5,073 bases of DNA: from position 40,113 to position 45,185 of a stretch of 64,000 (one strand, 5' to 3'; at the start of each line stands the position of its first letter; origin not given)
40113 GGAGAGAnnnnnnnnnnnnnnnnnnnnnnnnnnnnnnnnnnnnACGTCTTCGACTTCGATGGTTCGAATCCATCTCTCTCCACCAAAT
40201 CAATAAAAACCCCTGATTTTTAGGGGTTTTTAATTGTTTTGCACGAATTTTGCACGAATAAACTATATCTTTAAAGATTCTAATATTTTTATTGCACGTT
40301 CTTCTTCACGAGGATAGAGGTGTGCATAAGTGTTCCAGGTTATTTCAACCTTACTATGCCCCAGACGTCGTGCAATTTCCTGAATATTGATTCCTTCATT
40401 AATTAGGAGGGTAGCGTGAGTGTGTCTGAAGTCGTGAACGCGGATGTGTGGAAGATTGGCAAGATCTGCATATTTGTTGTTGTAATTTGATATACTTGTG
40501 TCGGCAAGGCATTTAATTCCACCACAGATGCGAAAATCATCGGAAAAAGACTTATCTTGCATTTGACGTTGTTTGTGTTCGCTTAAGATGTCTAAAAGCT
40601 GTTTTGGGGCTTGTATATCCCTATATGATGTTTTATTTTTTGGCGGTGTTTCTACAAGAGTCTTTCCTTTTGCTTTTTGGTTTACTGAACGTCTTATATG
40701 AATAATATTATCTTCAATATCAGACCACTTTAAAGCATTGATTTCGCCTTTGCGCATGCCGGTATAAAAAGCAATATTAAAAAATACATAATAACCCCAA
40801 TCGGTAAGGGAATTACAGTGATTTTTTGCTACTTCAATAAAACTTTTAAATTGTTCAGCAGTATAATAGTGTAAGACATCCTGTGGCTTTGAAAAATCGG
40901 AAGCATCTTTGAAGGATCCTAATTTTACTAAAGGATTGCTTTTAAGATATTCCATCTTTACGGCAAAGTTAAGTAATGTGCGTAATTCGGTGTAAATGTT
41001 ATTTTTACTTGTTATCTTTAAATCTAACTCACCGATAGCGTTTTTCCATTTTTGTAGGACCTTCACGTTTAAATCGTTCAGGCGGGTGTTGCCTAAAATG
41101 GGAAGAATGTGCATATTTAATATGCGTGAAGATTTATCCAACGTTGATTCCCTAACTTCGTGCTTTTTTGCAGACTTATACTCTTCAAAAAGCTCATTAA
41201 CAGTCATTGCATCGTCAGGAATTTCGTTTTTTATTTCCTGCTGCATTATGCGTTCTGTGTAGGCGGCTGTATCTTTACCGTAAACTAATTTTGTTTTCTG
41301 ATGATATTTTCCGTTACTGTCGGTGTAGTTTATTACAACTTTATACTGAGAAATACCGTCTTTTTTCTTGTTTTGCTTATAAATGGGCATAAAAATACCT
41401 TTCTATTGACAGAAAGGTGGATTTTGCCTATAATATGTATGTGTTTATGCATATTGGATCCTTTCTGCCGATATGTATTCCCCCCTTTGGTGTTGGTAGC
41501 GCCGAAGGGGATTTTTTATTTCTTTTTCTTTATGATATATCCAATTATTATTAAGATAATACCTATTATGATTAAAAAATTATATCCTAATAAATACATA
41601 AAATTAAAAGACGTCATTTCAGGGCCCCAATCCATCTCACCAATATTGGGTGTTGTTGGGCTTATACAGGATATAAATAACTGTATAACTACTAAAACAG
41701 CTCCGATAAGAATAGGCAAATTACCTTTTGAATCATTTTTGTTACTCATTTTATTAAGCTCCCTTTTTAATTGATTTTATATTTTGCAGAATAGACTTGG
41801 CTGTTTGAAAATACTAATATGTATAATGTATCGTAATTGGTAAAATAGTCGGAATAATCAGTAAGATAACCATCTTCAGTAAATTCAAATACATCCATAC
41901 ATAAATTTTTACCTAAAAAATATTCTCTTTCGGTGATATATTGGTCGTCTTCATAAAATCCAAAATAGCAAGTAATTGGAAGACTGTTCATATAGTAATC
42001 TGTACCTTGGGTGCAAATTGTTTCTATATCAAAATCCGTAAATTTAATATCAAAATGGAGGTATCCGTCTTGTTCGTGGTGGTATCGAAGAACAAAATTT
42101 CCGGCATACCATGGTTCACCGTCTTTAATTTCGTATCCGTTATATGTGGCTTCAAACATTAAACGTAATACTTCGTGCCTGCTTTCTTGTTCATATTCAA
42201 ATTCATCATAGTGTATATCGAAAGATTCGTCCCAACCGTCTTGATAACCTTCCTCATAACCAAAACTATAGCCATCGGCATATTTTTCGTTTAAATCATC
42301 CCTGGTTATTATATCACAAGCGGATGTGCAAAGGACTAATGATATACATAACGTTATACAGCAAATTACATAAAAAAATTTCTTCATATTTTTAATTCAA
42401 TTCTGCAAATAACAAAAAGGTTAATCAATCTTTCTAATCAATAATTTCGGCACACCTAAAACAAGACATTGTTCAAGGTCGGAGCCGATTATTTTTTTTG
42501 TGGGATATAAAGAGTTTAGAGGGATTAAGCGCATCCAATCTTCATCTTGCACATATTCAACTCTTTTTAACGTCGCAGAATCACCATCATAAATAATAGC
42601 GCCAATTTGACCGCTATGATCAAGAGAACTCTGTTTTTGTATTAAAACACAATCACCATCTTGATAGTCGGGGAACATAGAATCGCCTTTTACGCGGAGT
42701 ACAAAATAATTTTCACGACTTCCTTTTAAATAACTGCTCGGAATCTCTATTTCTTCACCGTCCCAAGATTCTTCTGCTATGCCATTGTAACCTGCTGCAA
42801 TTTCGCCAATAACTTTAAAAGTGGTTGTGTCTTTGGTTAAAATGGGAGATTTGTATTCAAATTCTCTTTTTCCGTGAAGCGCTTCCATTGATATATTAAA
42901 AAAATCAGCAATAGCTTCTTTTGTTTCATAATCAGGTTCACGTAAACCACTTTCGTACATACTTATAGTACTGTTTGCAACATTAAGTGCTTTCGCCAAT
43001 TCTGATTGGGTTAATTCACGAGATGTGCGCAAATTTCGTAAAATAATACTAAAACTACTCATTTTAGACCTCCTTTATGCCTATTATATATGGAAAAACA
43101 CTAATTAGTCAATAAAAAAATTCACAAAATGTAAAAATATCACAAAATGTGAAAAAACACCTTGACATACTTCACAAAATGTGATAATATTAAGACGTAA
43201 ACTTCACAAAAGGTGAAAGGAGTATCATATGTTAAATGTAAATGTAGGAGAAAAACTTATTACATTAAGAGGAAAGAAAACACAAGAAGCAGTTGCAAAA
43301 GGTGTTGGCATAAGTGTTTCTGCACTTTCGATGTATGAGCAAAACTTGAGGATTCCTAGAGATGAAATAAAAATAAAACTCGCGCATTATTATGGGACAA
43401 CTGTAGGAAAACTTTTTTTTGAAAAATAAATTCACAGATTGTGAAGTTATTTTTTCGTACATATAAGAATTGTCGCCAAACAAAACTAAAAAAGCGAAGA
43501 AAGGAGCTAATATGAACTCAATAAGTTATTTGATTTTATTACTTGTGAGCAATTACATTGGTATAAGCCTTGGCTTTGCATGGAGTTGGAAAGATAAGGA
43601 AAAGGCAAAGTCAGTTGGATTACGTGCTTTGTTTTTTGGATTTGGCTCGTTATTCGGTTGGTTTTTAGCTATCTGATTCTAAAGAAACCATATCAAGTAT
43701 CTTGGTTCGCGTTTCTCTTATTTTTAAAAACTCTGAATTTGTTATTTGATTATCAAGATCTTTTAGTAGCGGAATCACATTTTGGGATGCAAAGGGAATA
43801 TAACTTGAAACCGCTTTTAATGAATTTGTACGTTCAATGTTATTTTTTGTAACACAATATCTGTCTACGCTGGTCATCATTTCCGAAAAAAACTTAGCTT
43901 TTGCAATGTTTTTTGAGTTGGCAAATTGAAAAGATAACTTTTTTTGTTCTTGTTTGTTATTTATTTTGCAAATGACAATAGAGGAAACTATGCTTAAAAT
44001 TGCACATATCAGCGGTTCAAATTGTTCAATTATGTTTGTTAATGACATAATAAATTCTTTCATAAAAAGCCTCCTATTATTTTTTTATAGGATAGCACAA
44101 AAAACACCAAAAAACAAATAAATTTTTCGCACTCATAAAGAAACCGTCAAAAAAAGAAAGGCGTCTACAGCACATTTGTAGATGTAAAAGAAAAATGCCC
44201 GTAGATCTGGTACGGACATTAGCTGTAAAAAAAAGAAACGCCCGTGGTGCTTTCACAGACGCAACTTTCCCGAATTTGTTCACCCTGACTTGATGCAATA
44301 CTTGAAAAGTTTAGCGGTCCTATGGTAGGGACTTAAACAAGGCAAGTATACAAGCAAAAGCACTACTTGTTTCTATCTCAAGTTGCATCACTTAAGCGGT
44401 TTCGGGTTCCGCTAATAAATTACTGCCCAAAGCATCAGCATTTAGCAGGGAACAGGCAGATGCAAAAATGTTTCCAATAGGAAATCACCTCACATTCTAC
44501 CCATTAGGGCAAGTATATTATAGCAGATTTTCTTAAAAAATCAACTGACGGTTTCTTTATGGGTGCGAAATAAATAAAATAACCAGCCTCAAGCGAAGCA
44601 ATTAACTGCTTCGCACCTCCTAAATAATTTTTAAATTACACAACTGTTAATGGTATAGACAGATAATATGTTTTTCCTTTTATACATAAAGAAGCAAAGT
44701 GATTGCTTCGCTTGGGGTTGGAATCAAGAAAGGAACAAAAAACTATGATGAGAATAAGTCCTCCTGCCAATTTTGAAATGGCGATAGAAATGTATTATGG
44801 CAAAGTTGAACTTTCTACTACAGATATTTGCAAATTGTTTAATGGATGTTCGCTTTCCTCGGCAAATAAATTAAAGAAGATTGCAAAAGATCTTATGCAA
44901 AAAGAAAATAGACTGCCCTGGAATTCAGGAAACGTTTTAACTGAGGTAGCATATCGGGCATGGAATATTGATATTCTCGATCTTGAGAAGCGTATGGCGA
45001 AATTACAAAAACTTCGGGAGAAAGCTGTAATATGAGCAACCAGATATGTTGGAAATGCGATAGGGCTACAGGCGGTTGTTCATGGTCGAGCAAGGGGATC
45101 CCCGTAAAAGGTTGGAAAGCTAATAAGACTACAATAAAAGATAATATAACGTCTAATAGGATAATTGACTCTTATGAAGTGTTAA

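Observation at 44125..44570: Inverted-repeat-bracketed non-coding cassette in the prophage early region: promoter, ~280-nt structured RNA and tandem terminators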

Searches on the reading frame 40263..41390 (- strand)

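Call 52: search_protein_families(library=pfam, proteins=[window:40263-41390:-], max_evalue=0.01)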
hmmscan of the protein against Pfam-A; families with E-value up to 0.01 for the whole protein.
window:40263-41390:- (375 aa): 3 families
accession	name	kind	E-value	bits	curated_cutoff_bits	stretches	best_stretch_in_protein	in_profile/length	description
PF00589.27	Phage_integrase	-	5.6e-22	78.8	27.1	1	177-360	4-170/172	Phage integrase family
PF14659.12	Phage_int_SAM_3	-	5.8e-15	55.7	22.6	1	63-118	1-56/58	Phage integrase, N-terminal SAM-like domain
PF13102.12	Phage_int_SAM_5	-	1.7e-05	25.6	22.3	1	64-154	2-93/98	Phage integrase SAM-like domain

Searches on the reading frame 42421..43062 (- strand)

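Call 52: search_protein_families(library=pfam, proteins=[window:42421-43062:-], max_evalue=0.01)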
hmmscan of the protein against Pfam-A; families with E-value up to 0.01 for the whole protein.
window:42421-43062:- (213 aa): 6 families
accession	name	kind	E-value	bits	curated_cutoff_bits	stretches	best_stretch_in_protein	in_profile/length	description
PF00717.28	Peptidase_S24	-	1e-20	74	23.3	1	84-199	2-109/116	Peptidase S24-like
PF01381.28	HTH_3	-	3e-14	53.2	23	1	8-61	1-54/55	Helix-turn-helix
PF13560.12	HTH_31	-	1.6e-08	35.2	27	1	8-58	6-57/64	Helix-turn-helix domain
PF12844.13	HTH_19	-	2.6e-07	30.9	30.2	1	8-62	4-58/64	Helix-turn-helix domain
PF01047.28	MarR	-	0.0011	19.2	24.6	1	7-34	8-35/59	MarR family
PF01022.26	HTH_5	-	0.0078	16.5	22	0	7-35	7-34/47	Bacterial regulatory protein, arsR family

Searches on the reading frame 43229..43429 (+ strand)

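Call 52: search_protein_families(library=pfam, proteins=[window:43229-43429:+], max_evalue=0.01)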
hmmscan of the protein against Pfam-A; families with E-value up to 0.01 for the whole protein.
window:43229-43429:+ (66 aa): 3 families
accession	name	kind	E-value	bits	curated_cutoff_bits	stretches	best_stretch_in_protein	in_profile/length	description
PF01381.28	HTH_3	-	3.7e-10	40.1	23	1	16-60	9-53/55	Helix-turn-helix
PF13560.12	HTH_31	-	8.2e-06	26.5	27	1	14-58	10-57/64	Helix-turn-helix domain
PF12844.13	HTH_19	-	0.0002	21.7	30.2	1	16-58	12-54/64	Helix-turn-helix domain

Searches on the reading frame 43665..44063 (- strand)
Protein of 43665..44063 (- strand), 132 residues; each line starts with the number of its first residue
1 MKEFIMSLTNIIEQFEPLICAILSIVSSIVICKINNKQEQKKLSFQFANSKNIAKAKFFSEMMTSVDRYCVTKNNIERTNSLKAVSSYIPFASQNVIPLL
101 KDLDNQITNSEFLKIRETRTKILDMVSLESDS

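Call 17: find_encoding_contigs(protein=window:43665-44063:-, flank=6000, max_places=10)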
Protein window:43665-44063:- (132 aa): no gene with exactly this product is on record in the collection.

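Call 52: search_protein_families(library=pfam, proteins=[window:43665-44063:-], max_evalue=0.01)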
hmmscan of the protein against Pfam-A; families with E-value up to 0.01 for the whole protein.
window:43665-44063:- (132 aa): 0 families

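Call 76: search_protein_families(library=phrogs, proteins=[window:43665-44063:-], max_evalue=0.001)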
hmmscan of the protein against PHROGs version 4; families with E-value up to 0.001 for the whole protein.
window:43665-44063:- (132 aa): 0 families

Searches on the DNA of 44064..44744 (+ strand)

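Call 11: search_dna_similar(query=window:44064-44744:+, collection=phages, mode=distant, max_rows=40)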
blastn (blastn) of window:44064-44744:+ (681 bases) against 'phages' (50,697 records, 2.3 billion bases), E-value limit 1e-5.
No match.

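Call 12: search_dna_similar(query=window:44064-44744:+, collection=plasmids, mode=distant, max_rows=30)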
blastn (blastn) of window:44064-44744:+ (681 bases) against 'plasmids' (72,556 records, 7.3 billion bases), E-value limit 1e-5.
No match.

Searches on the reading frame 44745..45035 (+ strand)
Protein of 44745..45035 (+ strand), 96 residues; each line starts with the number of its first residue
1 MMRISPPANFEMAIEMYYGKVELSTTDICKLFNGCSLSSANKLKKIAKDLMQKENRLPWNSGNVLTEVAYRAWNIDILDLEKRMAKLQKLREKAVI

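Call 18: find_encoding_contigs(protein=window:44745-45035:+, flank=6000, max_places=10)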
Protein window:44745-45035:+ (96 aa): 1 contig read that carries it; 1 place shown.
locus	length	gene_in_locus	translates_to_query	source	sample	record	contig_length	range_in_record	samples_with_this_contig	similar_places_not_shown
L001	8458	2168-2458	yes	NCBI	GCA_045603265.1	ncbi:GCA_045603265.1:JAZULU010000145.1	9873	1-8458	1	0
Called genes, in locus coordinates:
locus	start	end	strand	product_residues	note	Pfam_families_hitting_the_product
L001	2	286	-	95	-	?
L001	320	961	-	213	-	PF12844:HTH_19 (weak), PF13560:HTH_31, PF01381:HTH_3, PF00717:Peptidase_S24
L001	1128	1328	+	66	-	PF01381:HTH_3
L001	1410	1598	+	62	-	PF12844:HTH_19, PF13560:HTH_31, PF01381:HTH_3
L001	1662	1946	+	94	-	-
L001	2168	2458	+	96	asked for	-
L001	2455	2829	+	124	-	-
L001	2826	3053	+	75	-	-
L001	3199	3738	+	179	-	-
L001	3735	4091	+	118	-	-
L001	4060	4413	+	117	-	PF00436:SSB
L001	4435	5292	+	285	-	PF14297:Lin1244_N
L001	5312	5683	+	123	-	PF14058:PcfK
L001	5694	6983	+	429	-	PF14284:PcfJ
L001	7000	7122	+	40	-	-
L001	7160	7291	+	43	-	-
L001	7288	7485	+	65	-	-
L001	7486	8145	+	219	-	-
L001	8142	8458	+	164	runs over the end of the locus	PF09643:YopX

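Call 25: find_related_loci(query=window:44745-45035:+, collection=viral_contigs, flank=4000)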
Query window:44745-45035:+ (96 aa) in viral_contigs; peptide patterns used: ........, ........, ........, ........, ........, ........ (x = any residue, [..] = any of these).
33 stretches matched a pattern, but none encodes a relative of the query by tblastn (E <= 1e-3).

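Call 38: find_related_loci(query=window:44745-45035:+, collection=genome_contigs, flank=3500)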
Query window:44745-45035:+ (96 aa) in genome_contigs; peptide patterns used: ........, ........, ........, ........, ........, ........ (x = any residue, [..] = any of these).
325 stretches matched a pattern; 1 encode a relative of the query (tblastn E <= 1e-3); 1 distinct loci.
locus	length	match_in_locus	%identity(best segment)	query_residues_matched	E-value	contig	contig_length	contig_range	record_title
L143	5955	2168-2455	100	1-96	4e-64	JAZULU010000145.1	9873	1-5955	MAG: Clostridia bacterium isolate T1900044904_TS20190370.MAGScoT_cleanbin_000013 SGB_3303_k141_2101212, whole genome sho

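Call 52: search_protein_families(library=pfam, proteins=[window:44745-45035:+, L001:1410-1598:+], max_evalue=0.01)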
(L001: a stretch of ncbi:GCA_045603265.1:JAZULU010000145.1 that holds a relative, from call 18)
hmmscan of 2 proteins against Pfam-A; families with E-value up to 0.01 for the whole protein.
window:44745-45035:+ (96 aa): 0 families

L001:1410-1598:+ (62 aa): 5 families
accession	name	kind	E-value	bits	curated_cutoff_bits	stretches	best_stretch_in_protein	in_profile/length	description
PF01381.28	HTH_3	-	1.2e-14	54.5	23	1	6-56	1-51/55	Helix-turn-helix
PF13560.12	HTH_31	-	2e-12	47.7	27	1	4-55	4-56/64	Helix-turn-helix domain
PF12844.13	HTH_19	-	2.4e-09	37.4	30.2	1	6-56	4-54/64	Helix-turn-helix domain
PF20432.4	Xre-like-HTH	-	0.002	18.8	25.8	1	10-41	19-50/63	Antitoxin Xre-like helix-turn-helix domain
PF13693.12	HTH_35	-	0.0037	17.7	25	1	3-56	4-54/75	Winged helix-turn-helix DNA-binding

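Call 76: search_protein_families(library=phrogs, proteins=[window:44745-45035:+], max_evalue=0.001)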
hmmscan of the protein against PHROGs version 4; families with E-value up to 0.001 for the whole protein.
window:44745-45035:+ (96 aa): 0 families

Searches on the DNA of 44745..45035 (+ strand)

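Call 21: search_rna_families(source=L001, threshold=evalue, max_evalue=1)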
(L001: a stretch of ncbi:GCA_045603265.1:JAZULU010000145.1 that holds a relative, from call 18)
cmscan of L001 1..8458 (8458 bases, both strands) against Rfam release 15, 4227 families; matches with E-value up to 1: 1.
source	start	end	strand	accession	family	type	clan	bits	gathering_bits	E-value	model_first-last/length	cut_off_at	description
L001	1656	1863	-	RF02986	FuFi-1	Gene; sRNA;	-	72.7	59.6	2.1e-14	1-175/175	no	FuFi-1 RNA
